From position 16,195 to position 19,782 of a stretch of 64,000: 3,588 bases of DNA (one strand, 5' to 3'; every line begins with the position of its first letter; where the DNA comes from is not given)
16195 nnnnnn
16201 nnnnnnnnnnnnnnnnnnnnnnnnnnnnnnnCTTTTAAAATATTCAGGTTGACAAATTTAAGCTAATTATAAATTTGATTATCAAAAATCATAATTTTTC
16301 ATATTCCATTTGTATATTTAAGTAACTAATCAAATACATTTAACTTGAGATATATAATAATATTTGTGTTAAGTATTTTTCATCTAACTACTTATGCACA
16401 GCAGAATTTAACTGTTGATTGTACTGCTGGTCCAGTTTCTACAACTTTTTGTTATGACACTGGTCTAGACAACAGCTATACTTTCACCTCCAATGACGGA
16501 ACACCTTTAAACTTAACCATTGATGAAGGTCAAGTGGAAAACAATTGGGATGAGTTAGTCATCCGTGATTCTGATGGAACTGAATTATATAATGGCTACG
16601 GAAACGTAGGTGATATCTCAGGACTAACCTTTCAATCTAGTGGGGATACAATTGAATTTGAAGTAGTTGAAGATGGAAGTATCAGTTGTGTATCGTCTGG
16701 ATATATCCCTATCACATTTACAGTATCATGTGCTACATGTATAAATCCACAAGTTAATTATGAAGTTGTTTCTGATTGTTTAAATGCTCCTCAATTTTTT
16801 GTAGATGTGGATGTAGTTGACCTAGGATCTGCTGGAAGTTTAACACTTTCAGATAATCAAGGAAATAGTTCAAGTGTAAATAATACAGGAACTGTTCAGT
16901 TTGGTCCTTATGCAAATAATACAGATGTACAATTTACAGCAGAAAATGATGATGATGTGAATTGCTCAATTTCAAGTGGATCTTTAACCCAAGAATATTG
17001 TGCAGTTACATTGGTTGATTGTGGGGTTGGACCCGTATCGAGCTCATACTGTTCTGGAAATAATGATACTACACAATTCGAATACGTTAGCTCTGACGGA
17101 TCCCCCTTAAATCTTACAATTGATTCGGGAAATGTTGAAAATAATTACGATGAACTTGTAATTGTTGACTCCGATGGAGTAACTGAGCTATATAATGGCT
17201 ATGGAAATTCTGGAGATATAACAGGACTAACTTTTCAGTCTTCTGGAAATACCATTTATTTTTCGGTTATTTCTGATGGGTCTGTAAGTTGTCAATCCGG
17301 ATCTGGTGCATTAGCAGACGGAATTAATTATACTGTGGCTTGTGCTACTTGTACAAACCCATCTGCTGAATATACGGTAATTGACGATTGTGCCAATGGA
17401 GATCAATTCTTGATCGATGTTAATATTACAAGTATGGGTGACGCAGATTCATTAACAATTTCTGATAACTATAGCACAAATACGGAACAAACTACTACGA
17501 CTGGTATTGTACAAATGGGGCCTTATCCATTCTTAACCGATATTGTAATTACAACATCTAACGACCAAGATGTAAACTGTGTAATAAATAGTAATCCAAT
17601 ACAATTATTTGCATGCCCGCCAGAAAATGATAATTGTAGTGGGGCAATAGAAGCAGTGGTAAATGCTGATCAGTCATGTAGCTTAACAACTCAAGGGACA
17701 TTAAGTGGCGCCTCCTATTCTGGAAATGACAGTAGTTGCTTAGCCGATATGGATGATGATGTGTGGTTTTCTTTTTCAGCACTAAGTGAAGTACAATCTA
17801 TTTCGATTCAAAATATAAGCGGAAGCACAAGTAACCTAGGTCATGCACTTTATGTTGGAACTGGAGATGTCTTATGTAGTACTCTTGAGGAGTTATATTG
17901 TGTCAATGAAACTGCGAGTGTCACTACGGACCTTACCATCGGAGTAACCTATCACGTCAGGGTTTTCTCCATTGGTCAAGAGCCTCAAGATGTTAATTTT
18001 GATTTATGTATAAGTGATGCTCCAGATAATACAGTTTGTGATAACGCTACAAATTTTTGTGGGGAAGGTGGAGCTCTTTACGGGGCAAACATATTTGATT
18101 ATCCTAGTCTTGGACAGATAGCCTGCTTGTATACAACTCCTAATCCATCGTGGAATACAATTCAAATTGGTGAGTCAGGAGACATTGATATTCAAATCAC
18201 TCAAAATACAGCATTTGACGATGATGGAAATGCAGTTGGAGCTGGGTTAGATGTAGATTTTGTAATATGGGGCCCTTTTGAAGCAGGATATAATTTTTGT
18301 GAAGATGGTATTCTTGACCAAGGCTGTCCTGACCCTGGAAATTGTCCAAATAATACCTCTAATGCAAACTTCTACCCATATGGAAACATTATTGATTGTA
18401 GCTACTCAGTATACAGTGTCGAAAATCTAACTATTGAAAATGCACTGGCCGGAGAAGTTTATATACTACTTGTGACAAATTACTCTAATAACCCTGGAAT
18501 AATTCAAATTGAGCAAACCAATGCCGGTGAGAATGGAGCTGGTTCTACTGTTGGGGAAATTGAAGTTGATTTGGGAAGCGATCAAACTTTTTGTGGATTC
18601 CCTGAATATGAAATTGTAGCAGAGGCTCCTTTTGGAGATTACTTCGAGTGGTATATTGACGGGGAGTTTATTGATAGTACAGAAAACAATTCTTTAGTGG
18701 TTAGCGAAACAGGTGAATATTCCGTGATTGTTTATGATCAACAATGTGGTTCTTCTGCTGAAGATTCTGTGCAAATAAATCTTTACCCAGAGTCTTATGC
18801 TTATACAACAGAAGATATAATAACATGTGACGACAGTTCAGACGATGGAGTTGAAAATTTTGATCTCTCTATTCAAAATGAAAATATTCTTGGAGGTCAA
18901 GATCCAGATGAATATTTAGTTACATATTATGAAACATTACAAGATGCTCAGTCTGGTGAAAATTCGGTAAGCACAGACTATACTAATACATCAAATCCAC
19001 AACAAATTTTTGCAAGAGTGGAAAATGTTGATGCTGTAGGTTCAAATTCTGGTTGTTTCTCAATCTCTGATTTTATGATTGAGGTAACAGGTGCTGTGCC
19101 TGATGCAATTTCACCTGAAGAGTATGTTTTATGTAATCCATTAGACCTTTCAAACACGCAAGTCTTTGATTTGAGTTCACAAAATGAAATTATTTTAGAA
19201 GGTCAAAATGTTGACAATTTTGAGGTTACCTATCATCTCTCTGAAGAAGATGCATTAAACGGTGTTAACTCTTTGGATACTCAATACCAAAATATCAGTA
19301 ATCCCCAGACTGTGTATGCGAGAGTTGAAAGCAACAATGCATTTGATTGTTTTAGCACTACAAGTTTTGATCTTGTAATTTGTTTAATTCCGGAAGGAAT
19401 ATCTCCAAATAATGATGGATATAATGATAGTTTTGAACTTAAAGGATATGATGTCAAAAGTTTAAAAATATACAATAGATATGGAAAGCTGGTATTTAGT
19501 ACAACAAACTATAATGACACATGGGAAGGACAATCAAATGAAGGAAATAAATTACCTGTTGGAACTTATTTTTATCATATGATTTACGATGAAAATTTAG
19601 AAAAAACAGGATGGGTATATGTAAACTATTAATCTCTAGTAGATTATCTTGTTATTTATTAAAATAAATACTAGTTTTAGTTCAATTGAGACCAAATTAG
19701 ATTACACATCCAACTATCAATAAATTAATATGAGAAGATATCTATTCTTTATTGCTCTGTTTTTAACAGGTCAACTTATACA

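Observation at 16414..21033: Base-perfect 1,232-bp direct repeat puts an identical N-terminal module on two otherwise different T9SS type-B cargo genes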

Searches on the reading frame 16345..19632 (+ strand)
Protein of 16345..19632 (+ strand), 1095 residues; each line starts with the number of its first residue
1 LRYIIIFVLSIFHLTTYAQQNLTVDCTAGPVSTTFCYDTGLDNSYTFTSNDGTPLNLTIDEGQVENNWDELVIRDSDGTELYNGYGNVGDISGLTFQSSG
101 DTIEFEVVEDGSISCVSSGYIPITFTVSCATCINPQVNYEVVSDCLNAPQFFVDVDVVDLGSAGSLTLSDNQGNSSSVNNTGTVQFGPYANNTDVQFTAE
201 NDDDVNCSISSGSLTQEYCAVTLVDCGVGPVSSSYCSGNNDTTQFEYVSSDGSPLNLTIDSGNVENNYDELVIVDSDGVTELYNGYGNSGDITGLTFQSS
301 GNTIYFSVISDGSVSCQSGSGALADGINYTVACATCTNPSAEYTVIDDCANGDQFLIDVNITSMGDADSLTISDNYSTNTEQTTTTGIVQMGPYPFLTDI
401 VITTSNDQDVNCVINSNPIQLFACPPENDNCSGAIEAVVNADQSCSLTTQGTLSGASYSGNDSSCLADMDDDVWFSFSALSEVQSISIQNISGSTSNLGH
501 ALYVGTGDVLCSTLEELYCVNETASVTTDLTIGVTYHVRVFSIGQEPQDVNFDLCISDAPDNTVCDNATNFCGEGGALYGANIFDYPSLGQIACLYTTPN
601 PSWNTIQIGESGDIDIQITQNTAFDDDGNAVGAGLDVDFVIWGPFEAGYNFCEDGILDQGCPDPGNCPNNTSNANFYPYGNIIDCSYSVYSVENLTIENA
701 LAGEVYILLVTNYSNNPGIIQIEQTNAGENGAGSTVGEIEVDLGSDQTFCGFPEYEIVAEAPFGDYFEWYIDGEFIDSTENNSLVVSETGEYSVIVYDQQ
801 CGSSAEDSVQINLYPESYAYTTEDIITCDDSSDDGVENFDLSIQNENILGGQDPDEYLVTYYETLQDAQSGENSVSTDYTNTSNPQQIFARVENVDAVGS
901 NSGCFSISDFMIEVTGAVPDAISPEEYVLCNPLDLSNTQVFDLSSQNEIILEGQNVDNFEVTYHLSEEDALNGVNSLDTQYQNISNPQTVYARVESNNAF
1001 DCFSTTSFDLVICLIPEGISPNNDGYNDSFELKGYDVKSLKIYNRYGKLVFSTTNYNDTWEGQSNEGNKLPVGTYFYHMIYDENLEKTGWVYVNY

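Call 6: search_protein_families(library=pfam, proteins=[window:16345-19632:+], max_evalue=0.01)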
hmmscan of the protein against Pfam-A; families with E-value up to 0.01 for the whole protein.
window:16345-19632:+ (1095 aa): 1 family
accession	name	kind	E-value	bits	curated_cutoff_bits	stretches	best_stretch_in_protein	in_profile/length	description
PF13585.12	CHU_C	-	7.5e-23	80.9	27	1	1015-1093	3-86/86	CHU_C Type IX secretion signal domain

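Call 7: search_protein_families(library=ncbifam, proteins=[window:16345-19632:+], max_evalue=0.01)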
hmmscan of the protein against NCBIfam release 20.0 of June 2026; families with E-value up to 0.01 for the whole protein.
window:16345-19632:+ (1095 aa): 1 family
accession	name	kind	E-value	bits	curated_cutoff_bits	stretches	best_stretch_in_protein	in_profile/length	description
TIGR04131.1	Bac_Flav_CTERM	domain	3.4e-14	52.8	35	1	1016-1091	4-81/85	T9SS type B sorting domain-containing protein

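Call 8: find_encoding_contigs(protein=window:16345-19632:+, flank=10000, max_places=10)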
Protein window:16345-19632:+ (1095 aa): no gene with exactly this product is on record in the collection.

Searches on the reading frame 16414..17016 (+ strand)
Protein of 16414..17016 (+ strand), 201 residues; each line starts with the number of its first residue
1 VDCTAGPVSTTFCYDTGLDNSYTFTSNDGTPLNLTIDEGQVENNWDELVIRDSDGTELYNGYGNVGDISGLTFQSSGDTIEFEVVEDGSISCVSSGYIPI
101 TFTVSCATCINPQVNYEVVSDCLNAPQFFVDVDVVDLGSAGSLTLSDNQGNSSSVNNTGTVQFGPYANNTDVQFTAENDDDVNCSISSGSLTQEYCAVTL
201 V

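Call 25: search_protein_families(library=pfam, proteins=[window:16414-17016:+], max_evalue=1)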
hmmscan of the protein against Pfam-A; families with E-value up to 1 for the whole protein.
window:16414-17016:+ (201 aa): 4 families
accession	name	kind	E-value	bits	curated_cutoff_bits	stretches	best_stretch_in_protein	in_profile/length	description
PF25646.1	SPV1_VP4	-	0.0059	16.7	27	1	12-80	23-93/181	Sulfolobus polyhedral virus 1 major capsid protein VP4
PF25784.1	BigA_N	-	0.016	15.8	24.5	1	9-68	20-77/80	BigA and YdbA N-terminal beta barrel domain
PF00254.34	FKBP_C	-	0.042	14.6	21.1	1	13-51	14-54/94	FKBP-type peptidyl-prolyl cis-trans isomerase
PF03423.18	CBM_25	-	0.081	13.7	27.3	1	134-182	51-101/106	Carbohydrate binding domain (family 25)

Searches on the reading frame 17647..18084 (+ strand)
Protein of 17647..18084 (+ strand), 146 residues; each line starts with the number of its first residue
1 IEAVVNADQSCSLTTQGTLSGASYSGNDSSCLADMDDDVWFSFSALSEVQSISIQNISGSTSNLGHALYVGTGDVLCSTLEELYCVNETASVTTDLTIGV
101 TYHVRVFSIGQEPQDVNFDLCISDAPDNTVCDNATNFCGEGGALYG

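Call 25: search_protein_families(library=pfam, proteins=[window:17647-18084:+], max_evalue=1)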
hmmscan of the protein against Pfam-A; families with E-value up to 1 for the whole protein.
window:17647-18084:+ (146 aa): 2 families
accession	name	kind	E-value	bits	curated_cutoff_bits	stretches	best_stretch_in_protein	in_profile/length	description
PF23759.1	GBD_T9SS_assoc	-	1.2e-05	26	27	1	6-119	12-115/116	Galactose binding domain-like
PF05317.16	Thermopsin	-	0.073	13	25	1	54-130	99-172/256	Thermopsin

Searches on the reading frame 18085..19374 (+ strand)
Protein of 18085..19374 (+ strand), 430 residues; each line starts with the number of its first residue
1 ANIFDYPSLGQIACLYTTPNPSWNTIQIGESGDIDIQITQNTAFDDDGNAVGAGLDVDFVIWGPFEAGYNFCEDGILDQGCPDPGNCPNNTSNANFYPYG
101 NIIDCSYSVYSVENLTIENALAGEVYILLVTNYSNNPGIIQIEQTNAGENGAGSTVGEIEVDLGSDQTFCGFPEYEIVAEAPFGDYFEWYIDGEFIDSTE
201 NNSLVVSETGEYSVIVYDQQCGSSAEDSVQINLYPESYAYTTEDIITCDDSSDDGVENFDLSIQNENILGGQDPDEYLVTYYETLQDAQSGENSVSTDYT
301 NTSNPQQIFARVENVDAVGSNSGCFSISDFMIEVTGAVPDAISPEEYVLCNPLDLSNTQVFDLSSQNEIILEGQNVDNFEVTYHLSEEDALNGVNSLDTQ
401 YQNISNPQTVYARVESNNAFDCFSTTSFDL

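Call 25: search_protein_families(library=pfam, proteins=[window:18085-19374:+], max_evalue=1)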
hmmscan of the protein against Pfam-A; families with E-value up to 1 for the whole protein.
window:18085-19374:+ (430 aa): 2 families
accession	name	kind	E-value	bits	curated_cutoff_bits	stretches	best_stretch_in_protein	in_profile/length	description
PF06832.18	BiPBP_C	-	0.03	14.7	26.8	1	182-220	42-82/90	Penicillin-Binding Protein C-terminus Family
PF16820.11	PKD_3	-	0.043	14.1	26.3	1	173-216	25-64/68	PKD-like domain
